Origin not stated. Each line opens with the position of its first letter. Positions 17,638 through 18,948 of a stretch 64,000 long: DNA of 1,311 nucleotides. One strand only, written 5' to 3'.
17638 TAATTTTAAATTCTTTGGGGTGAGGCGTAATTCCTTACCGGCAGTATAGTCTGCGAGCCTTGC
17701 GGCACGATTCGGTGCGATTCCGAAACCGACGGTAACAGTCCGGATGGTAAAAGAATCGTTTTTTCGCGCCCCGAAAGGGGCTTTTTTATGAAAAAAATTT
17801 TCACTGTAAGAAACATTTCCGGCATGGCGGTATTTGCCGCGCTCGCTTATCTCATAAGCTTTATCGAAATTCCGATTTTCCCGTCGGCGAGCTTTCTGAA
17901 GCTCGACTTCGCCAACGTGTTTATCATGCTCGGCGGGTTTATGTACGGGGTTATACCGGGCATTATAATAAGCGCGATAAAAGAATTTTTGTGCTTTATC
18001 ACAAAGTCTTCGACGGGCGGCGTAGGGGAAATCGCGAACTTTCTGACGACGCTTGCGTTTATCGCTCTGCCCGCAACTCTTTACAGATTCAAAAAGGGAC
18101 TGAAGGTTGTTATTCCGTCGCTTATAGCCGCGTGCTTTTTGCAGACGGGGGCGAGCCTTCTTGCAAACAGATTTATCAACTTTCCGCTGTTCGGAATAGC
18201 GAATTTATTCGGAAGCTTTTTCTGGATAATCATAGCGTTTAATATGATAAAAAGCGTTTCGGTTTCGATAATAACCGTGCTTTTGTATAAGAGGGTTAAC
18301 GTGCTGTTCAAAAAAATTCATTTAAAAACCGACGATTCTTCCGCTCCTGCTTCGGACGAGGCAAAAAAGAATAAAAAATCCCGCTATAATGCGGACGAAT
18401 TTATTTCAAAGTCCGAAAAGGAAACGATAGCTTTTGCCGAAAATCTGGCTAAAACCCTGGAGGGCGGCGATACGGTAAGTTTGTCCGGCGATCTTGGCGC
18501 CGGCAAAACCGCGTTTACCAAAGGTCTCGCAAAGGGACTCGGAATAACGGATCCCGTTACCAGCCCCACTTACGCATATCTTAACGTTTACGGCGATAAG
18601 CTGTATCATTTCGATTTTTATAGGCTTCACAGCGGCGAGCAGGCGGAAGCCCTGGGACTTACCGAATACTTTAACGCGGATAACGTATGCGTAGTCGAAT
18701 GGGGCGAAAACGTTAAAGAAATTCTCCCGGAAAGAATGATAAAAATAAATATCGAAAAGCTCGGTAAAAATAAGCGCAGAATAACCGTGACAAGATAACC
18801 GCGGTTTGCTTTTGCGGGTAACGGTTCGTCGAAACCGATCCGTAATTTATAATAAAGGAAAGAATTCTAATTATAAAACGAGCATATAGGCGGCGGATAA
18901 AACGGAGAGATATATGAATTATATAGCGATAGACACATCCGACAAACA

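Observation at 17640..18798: FMN riboswitch driving an in-frame RibU-TsaE fusion at the head of the tsaE-tsaB-rimI operon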

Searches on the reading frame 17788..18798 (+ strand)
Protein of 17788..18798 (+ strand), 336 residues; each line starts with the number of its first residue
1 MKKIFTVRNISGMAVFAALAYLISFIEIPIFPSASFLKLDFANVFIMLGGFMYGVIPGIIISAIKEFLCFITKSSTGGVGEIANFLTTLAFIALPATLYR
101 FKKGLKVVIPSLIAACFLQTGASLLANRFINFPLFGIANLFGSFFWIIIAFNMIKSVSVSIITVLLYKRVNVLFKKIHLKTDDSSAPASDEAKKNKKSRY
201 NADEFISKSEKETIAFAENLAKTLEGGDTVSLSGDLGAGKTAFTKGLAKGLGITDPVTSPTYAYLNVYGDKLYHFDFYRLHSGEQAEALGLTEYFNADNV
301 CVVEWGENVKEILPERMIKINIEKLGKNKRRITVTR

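Call 4: search_protein_families(library=pfam, proteins=[window:17788-18795:+], max_evalue=0.01)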
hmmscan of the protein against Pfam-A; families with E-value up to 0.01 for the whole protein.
window:17788-18795:+ (336 aa): 3 families
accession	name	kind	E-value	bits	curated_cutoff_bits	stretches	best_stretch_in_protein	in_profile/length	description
PF02367.23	TsaE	-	1.3e-40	138.7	26.6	1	208-331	2-127/128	Threonylcarbamoyl adenosine biosynthesis protein TsaE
PF12822.12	ECF_trnsprt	-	4.7e-18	66.2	30.7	1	13-167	6-169/169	ECF transporter, substrate-specific component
PF07155.17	ECF-ribofla_trS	-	0.0025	18.3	26.7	1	5-170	2-170/172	ECF-type riboflavin transporter, S component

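Call 5: search_protein_families(library=ncbifam, proteins=[window:17788-18795:+], max_evalue=0.01)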
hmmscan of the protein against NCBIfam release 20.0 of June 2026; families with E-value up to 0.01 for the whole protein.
window:17788-18795:+ (336 aa): 4 families
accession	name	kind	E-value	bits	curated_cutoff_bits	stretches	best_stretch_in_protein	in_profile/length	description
TIGR00150.1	T6A_YjeE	equivalog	4.1e-39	133.5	60.1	1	208-334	3-131/135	tRNA (adenosine(37)-N6)-threonylcarbamoyltransferase complex ATPase subunit type 1 TsaE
NF007931.0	PRK10646.1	equivalog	7e-27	94.3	246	1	209-326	10-130/153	tRNA (adenosine(37)-N6)-threonylcarbamoyltransferase complex ATPase subunit type 1 TsaE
NF046054.1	memb_MPN527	equivalog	6.1e-05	23.2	80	1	7-101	2-100/211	MPN527 family putative ECF transporter permease subunit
TIGR04518.1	ECF_S_folT_fam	subfamily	0.00029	20.6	60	1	5-167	2-154/163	folate family ECF transporter S component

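Call 6: find_homologous_proteins(query=window:17788-18795:+, max_evalue=0.00001)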
Query window:17788-18795:+ (336 aa): 1154 proteins with E <= 0.00001 among 7049 candidates; the best 120 are listed.
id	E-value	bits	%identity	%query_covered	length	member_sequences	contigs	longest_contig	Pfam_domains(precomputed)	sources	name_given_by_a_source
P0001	7.2e-211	717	99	100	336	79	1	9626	PF02367.24,PF12822.13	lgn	-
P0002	1.8e-151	522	72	99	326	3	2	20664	PF02367.24,PF12822.13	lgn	-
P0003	4.6e-121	422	59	99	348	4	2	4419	PF02367.24,PF12822.13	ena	-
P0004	4.3e-116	406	58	99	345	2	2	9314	PF02367.24,PF12822.13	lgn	-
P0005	5.4e-111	389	57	99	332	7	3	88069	PF02367.24,PF12822.13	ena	-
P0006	1.3e-110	388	57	99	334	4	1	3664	PF07155.18,PF02367.24,PF12822.13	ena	-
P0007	1.5e-110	388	56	100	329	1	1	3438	PF07155.18,PF02367.24,PF12822.13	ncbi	-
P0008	1.2e-109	385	55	99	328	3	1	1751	PF07155.18,PF02367.24,PF12822.13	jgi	-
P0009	3.0e-109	383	54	99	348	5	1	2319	PF02367.24,PF12822.13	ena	-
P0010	1.3e-108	381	54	99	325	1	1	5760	PF07155.18,PF02367.24,PF12822.13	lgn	-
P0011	2.0e-108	381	56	99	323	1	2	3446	PF02367.24,PF12822.13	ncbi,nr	ncbi:MAG: tRNA (adenosine(37)-N6)-threonylcarbamoyltransferase complex ATPase subunit type 1 TsaE [C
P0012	2.5e-108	380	54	99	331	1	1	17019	PF07155.18,PF02367.24,PF12822.13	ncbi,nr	ncbi:MAG: tRNA (adenosine(37)-N6)-threonylcarbamoyltransferase complex ATPase subunit type 1 TsaE [C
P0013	2.1e-107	377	54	100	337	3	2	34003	PF07155.18,PF02367.24,PF12822.13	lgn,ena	-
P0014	6.0e-107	376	55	97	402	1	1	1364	PF02367.24,PF12822.13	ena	-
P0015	2.5e-106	374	53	99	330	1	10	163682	PF07155.18,PF02367.24,PF12822.13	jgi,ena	-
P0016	6.4e-106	372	54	98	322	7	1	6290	PF07155.18,PF02367.24,PF12822.13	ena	-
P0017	3.8e-104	367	52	99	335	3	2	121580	PF07155.18,PF02367.24,PF12822.13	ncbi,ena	-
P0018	6.6e-104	366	56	96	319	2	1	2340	PF02367.24,PF12822.13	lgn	-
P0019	7.3e-104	366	54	99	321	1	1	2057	PF02367.24,PF12822.13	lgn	-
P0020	1.2e-103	365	52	99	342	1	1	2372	PF02367.24,PF12822.13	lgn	-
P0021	1.7e-103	364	54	99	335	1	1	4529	PF02367.24,PF12822.13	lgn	-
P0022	2.1e-103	364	53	99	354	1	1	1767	PF07155.18,PF02367.24,PF12822.13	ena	-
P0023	3.4e-103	363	53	99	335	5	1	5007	PF02367.24,PF12822.13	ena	-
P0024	1.5e-102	361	52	99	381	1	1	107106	PF02367.24,PF12822.13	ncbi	-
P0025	3.1e-102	360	55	96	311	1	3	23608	PF07155.18,PF02367.24,PF12822.13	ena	-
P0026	6.3e-102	359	52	99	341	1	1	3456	PF02367.24,PF12822.13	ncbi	-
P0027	1.5e-101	358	51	99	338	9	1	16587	PF02367.24,PF12822.13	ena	-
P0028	2.6e-101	357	54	99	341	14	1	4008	PF02367.24,PF12822.13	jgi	jgi:tRNA threonylcarbamoyladenosine biosynthesis protein TsaE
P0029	3.9e-101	357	53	96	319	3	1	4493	PF02367.24,PF12822.13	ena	-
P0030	5.7e-101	356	52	99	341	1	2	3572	PF02367.24,PF12822.13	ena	-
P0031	9.1e-101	356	52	99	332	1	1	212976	PF02367.24,PF12822.13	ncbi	-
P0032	1.5e-100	355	51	99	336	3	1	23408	PF02367.24,PF12822.13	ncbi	-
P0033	2.9e-100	354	52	99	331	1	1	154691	PF02367.24,PF12822.13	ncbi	-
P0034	3.6e-100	354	52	99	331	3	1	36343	PF02367.24,PF12822.13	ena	-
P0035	1.2e-99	352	53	99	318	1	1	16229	PF02367.24,PF12822.13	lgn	-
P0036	1.4e-99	352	52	99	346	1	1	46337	PF02367.24,PF12822.13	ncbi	-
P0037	2.0e-99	351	53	99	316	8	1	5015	PF02367.24,PF12822.13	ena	-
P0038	2.1e-99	351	53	98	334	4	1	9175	PF07155.18,PF02367.24,PF12822.13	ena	-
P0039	2.9e-99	351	51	99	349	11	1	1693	PF02367.24,PF12822.13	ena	-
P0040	6.5e-99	349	52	99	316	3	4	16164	PF02367.24,PF12822.13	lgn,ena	-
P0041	8.0e-99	349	52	99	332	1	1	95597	PF02367.24,PF12822.13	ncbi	-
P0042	1.4e-98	348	52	97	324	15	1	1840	PF02367.24,PF12822.13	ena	-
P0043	2.2e-98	348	53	99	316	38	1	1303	PF02367.24,PF12822.13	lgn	-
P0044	2.5e-98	347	53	95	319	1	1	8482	PF07155.18,PF02367.24,PF12822.13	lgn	-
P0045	4.4e-98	347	53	99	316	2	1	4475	PF02367.24,PF12822.13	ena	-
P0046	6.9e-98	346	53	99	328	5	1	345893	PF02367.24,PF12822.13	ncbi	-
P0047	1.0e-97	345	53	99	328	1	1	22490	PF02367.24,PF12822.13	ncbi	-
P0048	1.1e-97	345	51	99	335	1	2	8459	PF02367.24,PF12822.13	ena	-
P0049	2.1e-97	344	52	95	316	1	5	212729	PF02367.24,PF12822.13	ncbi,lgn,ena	-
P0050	2.9e-97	344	53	98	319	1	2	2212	PF07155.18,PF02367.24,PF12822.13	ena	-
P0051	2.9e-97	344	52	99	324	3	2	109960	PF02367.24,PF12822.13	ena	-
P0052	3.3e-97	344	51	99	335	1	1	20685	PF02367.24,PF12822.13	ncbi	-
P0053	3.6e-97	344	53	98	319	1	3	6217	PF07155.18,PF02367.24,PF12822.13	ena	-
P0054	4.5e-97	343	52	99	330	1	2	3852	PF02367.24,PF12822.13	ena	-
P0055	8.4e-97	342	56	99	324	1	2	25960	PF02367.24,PF12822.13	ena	-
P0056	8.8e-97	342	52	98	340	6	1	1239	PF02367.24,PF12822.13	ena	-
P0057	9.8e-97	342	52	95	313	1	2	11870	PF02367.24,PF12822.13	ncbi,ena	-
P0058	1.5e-96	342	52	99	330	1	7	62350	PF02367.24,PF12822.13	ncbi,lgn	-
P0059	4.2e-96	340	50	99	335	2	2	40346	PF02367.24,PF12822.13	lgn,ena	-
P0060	1.8e-95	338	51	99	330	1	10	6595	PF02367.24,PF12822.13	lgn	-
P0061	2.3e-95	338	51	98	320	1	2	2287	PF07155.18,PF02367.24,PF12822.13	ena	-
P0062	2.7e-95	338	52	99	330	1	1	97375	PF02367.24,PF12822.13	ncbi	-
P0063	3.6e-95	337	52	99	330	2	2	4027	PF02367.24,PF12822.13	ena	-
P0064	4.0e-95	337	51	99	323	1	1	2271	PF07155.18,PF02367.24,PF12822.13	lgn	-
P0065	6.0e-95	336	51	99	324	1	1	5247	PF07155.18,PF02367.24,PF12822.13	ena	-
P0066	1.2e-94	335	53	99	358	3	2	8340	PF02367.24,PF12822.13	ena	-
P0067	3.6e-94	334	51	98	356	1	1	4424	PF02367.24,PF12822.13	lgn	-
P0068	7.0e-94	333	48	99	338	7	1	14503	PF07155.18,PF02367.24,PF12822.13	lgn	-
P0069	1.0e-93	332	54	99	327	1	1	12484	PF07155.18,PF02367.24,PF12822.13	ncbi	-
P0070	1.6e-93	332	52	95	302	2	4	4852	PF02367.24,PF12822.13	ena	-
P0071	2.4e-93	331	50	98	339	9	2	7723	PF02367.24,PF12822.13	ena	-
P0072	8.5e-93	329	51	98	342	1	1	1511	PF02367.24,PF12822.13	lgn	-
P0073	3.1e-91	324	51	99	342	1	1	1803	PF02367.24,PF12822.13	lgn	-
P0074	3.9e-91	324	50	99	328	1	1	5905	PF02367.24,PF12822.13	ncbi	-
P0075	7.1e-89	316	49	98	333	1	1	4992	PF02367.24,PF12822.13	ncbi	-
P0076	9.8e-88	313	46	98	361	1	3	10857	PF02367.24,PF12822.13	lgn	-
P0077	1.7e-87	312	49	99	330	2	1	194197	PF02367.24,PF12822.13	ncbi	-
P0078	5.5e-87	310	46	99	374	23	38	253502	PF02367.24,PF12822.13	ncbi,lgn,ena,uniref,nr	ncbi:MAG TPA: tRNA (adenosine(37)-N6)-threonylcarbamoyltransferase complex ATPase subunit type 1 Tsa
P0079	9.4e-87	309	48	99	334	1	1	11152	PF02367.24,PF12822.13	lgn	-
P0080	3.6e-86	308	47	96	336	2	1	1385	PF02367.24,PF12822.13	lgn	-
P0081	1.2e-85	306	48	96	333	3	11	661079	PF02367.24,PF12822.13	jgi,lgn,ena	-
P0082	2.2e-84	302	48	99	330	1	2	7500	PF02367.24,PF12822.13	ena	-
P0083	4.3e-84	301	46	96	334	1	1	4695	PF02367.24,PF12822.13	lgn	-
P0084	6.3e-84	300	45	99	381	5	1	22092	PF02367.24,PF12822.13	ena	-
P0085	9.2e-84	300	49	96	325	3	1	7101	PF02367.24,PF12822.13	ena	-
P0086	2.3e-82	295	46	99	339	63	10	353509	PF02367.24,PF12822.13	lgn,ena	-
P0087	2.6e-82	295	46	98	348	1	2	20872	PF02367.24,PF12822.13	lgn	-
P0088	2.2e-81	292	46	99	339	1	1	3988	PF02367.24,PF12822.13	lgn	-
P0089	3.5e-81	291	47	99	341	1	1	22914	PF02367.24,PF12822.13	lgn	-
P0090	5.1e-80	287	44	99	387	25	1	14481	PF02367.24,PF12822.13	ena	-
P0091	7.8e-80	287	54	82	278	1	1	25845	PF02367.24,PF12822.13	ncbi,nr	ncbi:MAG: tRNA (adenosine(37)-N6)-threonylcarbamoyltransferase complex ATPase subunit type 1 TsaE, p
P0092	6.2e-79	284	42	99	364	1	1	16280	PF02367.24,PF12822.13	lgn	-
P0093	7.0e-79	284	46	99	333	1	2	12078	PF02367.24,PF12822.13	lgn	-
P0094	1.0e-78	283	44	99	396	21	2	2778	PF02367.24,PF12822.13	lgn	-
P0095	1.3e-77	279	43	99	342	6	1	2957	PF02367.24,PF12822.13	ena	-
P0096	8.1e-77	277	43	99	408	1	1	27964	PF02367.24,PF12822.13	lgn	-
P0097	8.7e-77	277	41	99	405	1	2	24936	PF02367.24,PF12822.13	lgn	-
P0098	8.6e-76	273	43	99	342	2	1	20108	PF02367.24,PF12822.13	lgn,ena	-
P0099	2.9e-75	272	43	100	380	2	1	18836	PF02367.24,PF12822.13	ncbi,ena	-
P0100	1.5e-74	269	42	99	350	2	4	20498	PF02367.24,PF12822.13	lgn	-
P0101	2.1e-74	269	56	47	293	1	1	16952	PF02367.24,PF12822.13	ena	-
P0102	4.2e-72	261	43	96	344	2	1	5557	PF02367.24,PF12822.13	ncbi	-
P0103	5.4e-72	261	45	95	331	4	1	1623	PF02367.24,PF12822.13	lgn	-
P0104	1.9e-71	259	42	96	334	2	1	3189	PF02367.24,PF12822.13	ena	-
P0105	4.9e-71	258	39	99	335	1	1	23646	PF07155.18,PF02367.24,PF12822.13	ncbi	-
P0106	7.5e-71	257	44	99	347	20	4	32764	PF07155.18,PF02367.24,PF12822.13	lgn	-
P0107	2.5e-70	255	42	100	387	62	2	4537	PF02367.24,PF12822.13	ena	-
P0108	2.5e-69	252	42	99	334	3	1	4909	PF02367.24,PF12822.13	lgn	-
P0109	1.5e-68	250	41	99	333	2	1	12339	PF02367.24,PF12822.13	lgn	-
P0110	4.5e-68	248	42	99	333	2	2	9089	PF02367.24,PF12822.13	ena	-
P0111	7.3e-67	244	43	98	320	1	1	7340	PF07155.18,PF02367.24,PF12822.13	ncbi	-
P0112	7.5e-66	241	41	98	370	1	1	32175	PF02367.24,PF12822.13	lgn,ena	-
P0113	9.4e-63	231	40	99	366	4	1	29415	PF02367.24,PF12822.13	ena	-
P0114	1.8e-62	230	40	99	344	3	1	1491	PF02367.24,PF12822.13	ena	-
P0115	2.0e-62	230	43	99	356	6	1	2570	PF02367.24,PF12822.13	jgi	jgi:tRNA threonylcarbamoyl adenosine modification protein YjeE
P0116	9.4e-61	224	57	58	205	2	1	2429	PF02367.24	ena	-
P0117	1.6e-59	220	39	99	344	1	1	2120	PF02367.24,PF12822.13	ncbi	-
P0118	1.6e-59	220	38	99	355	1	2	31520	PF02367.24,PF12822.13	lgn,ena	-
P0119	7.5e-59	218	38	98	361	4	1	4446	PF02367.24,PF12822.13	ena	-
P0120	1.2e-57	214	57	54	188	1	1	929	PF07155.18,PF12822.13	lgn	-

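Call 9: list_cluster_members(proteins=[P0001, P0011, P0012, P0078, P0046, P0081, P0086, P0031, P0024, P0105])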
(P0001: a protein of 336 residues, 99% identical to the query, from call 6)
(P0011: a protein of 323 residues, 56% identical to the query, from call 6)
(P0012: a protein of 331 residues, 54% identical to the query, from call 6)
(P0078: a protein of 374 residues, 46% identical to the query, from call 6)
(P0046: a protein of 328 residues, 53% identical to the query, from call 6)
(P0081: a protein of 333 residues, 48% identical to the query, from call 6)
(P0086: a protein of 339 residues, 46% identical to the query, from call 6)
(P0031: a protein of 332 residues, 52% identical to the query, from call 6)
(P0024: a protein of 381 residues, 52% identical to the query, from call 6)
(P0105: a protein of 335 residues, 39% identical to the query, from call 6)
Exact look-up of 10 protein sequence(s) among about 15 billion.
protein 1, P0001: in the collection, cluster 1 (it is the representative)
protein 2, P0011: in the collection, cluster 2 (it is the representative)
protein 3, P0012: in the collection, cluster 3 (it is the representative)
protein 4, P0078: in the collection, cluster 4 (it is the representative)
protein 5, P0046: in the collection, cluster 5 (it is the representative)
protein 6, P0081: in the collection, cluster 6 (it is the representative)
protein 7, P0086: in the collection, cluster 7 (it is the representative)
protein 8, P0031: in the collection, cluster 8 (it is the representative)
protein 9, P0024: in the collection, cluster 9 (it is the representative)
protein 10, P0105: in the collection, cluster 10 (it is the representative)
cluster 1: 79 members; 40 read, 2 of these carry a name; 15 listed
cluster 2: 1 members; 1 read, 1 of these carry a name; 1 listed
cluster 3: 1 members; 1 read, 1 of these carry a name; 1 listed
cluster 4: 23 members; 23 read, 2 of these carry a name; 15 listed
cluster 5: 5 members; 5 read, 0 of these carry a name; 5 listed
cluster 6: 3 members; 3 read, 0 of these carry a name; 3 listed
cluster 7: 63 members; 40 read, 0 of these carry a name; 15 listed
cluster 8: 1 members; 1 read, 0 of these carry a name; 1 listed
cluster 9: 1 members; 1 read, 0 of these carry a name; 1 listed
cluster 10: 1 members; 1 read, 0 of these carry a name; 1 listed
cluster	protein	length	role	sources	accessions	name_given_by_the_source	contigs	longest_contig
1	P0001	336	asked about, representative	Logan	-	-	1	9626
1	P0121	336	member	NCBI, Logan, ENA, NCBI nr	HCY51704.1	MAG TPA: tRNA (adenosine(37)-N6)-threonylcarbamoyltransferase complex ATPase subunit type ... | tRNA (adenosine(37)-N6)-threonylcarbamoyltransferase complex ATPase subunit type 1 TsaE ...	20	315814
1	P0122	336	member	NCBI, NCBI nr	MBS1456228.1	MAG: tRNA (adenosine(37)-N6)-threonylcarbamoyltransferase complex ATPase subunit type 1 ... | tRNA (adenosine(37)-N6)-threonylcarbamoyltransferase complex ATPase subunit type 1 TsaE ...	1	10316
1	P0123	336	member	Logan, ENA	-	-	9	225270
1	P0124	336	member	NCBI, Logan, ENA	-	-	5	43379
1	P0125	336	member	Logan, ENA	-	-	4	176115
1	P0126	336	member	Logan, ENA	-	-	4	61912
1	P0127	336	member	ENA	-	-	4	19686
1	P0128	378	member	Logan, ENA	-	-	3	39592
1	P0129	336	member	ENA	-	-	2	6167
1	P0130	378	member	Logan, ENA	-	-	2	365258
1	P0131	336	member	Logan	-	-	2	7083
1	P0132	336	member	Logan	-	-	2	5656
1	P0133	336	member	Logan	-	-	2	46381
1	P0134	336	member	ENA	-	-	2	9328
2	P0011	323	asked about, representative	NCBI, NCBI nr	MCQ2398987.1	MAG: tRNA (adenosine(37)-N6)-threonylcarbamoyltransferase complex ATPase subunit type 1 ... | tRNA (adenosine(37)-N6)-threonylcarbamoyltransferase complex ATPase subunit type 1 TsaE ...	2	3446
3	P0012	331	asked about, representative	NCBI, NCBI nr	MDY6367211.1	MAG: tRNA (adenosine(37)-N6)-threonylcarbamoyltransferase complex ATPase subunit type 1 ... | tRNA (adenosine(37)-N6)-threonylcarbamoyltransferase complex ATPase subunit type 1 TsaE ...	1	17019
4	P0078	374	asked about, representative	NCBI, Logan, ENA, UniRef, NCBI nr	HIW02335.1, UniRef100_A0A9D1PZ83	MAG TPA: tRNA (adenosine(37)-N6)-threonylcarbamoyltransferase complex ATPase subunit type ... | tRNA threonylcarbamoyladenosine biosynthesis protein TsaE n=1 Tax=Candidatus ... | tRNA (adenosine(37)-N6)-threonylcarbamoyltransferase complex ATPase subunit type 1 TsaE ...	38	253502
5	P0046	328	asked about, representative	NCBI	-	-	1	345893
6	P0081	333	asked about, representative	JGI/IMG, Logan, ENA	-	-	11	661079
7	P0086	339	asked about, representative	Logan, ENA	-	-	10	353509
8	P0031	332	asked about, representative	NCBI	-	-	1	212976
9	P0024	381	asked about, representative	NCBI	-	-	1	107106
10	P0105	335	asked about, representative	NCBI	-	-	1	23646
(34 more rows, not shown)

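Call 12: find_related_loci(query=A1, collection=genome_contigs, flank=5000)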
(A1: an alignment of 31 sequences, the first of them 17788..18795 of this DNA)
Query A1 (336 aa) in genome_contigs; peptide patterns used: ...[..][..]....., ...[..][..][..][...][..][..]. (x = any residue, [..] = any of these).
600 stretches matched a pattern (row limit reached: there are more); 594 encode a relative of the query (tblastn E <= 1e-3); the best 80 are kept; 80 distinct loci.
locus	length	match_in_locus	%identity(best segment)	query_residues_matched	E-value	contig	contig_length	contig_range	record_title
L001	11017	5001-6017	46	1-332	5e-93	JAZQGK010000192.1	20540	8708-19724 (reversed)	MAG: Candidatus Scatosoma sp. isolate T1900044630_TS20190096.MAGScoT_cleanbin_000047 SGB_1027_k141_906970, whole genome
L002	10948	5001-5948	46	4-332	2e-77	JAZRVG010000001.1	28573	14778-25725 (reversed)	MAG: Christensenellaceae bacterium isolate T1900044954_TA20190008.MAGScoT_cleanbin_000016 SGB_3785_k141_714142, whole ge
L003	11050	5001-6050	38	1-330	8e-66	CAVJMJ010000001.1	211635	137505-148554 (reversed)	Parasutterella excrementihominis isolate H07681-L1_cleanbin_000026 genome assembly, contig: Spades_H07681-L1_contig_6, w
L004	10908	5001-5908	57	8-331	6e-91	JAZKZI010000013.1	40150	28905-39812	MAG: Christensenellaceae bacterium isolate T1900045090_TC20190084.MAGScoT_cleanbin_000006 SGB_4700_k141_334519, whole ge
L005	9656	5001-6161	50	10-333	8e-54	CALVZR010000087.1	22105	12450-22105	MAG: uncultured Clostridia bacterium isolate E01__bin235 genome assembly, contig: E01__k127_5929943, whole genome shotgu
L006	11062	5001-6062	35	3-334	1e-52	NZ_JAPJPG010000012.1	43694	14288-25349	MAG: Anaerococcus sp. isolate RAGGC_135 NODE_193_length_43694_cov_16.026032, whole genome shotgun sequence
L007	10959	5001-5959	44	2-331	3e-52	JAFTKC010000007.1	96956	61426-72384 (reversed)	MAG: Clostridia bacterium isolate RGIG3891 Roe_deer_Cecum-2__c1637, whole genome shotgun sequence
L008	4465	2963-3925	35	6-336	4e-51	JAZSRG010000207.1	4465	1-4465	MAG: Clostridia bacterium isolate T1900044538_TS20190004.MAGScoT_cleanbin_000019 SGB_37_k141_1210670, whole genome shotg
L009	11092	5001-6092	33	2-331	9e-50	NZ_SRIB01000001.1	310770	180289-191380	Soehngenia longivitae strain 1933P NODE_1, whole genome shotgun sequence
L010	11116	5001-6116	30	21-333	5e-49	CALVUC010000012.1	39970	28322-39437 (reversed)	MAG: uncultured Clostridia bacterium isolate BRZ_EC__bin58 genome assembly, contig: BRZ_EC__NODE_1662_length_39970_cov_1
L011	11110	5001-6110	33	8-335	2e-47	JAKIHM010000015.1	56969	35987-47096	Thermovorax subterraneus strain DSM 21563 Scaffold15_1, whole genome shotgun sequence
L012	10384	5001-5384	54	205-332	1e-41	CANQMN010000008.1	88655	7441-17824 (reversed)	MAG: uncultured Clostridia bacterium isolate Lapin-012__bin63 genome assembly, contig: Lapin-012__NODE_499_length_88655_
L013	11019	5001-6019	49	1-332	3e-41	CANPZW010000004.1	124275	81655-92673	MAG: uncultured Clostridia bacterium isolate Lapin-001__bin88 genome assembly, contig: Lapin-001__NODE_185_length_124275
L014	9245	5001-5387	54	205-330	2e-39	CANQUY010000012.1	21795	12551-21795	MAG: uncultured Clostridia bacterium isolate Lapin-032__bin118 genome assembly, contig: Lapin-032__NODE_3712_length_2179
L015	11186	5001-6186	50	2-332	1e-38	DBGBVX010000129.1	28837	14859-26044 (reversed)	MAG TPA_asm: Candidatus Gallimonas sp. isolate MAG11029 contig129, whole genome shotgun sequence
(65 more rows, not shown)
